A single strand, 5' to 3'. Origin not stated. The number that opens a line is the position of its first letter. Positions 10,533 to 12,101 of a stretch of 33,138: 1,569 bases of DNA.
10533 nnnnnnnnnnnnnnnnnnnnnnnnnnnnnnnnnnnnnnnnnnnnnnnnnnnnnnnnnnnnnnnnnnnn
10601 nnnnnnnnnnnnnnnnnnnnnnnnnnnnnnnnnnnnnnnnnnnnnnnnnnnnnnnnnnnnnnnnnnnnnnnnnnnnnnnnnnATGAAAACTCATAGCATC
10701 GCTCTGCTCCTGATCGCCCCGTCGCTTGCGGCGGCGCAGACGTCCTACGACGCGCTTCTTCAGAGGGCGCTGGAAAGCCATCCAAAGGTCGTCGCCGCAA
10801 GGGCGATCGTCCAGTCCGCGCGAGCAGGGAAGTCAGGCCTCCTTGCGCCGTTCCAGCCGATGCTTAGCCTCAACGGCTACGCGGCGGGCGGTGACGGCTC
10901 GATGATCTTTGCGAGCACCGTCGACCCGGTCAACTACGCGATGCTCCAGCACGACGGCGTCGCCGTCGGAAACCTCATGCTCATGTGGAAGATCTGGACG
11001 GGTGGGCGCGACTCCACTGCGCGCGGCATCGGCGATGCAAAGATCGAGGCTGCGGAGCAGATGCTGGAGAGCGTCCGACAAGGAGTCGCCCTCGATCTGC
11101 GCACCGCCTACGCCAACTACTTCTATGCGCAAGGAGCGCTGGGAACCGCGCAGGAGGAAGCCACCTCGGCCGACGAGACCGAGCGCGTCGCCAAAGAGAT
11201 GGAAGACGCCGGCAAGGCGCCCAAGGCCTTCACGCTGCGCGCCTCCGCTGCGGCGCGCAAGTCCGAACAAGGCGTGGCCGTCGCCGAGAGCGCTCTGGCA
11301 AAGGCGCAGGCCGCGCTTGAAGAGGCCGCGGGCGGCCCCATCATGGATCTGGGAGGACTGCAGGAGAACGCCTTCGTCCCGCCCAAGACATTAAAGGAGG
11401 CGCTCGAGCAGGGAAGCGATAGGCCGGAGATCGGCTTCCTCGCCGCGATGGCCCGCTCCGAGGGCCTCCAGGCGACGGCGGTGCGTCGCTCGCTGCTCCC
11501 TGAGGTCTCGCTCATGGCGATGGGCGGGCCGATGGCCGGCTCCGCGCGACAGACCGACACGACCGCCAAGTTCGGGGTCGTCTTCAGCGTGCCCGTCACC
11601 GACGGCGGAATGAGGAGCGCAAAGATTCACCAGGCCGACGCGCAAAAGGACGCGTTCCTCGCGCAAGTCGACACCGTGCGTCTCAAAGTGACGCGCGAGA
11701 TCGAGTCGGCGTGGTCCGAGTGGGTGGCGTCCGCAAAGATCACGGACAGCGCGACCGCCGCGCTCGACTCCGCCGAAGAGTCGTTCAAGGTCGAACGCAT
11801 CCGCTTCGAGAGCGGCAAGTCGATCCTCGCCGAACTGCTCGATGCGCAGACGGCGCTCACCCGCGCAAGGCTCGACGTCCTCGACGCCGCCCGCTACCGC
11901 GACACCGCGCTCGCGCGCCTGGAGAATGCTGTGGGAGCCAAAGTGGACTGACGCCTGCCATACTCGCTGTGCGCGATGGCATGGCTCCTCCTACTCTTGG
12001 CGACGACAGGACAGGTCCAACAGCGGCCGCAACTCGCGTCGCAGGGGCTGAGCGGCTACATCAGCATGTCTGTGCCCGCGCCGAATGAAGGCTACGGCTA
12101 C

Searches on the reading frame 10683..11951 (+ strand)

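Call 5: search_protein_families(library=pfam, proteins=[window:10683-11951:+], max_evalue=0.001)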
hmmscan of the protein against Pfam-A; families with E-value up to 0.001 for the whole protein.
window:10683-11951:+ (422 aa): 1 family
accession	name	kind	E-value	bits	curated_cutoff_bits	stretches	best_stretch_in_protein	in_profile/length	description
PF02321.23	OEP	-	5.4e-47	160.5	22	2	254-418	19-187/187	Outer membrane efflux protein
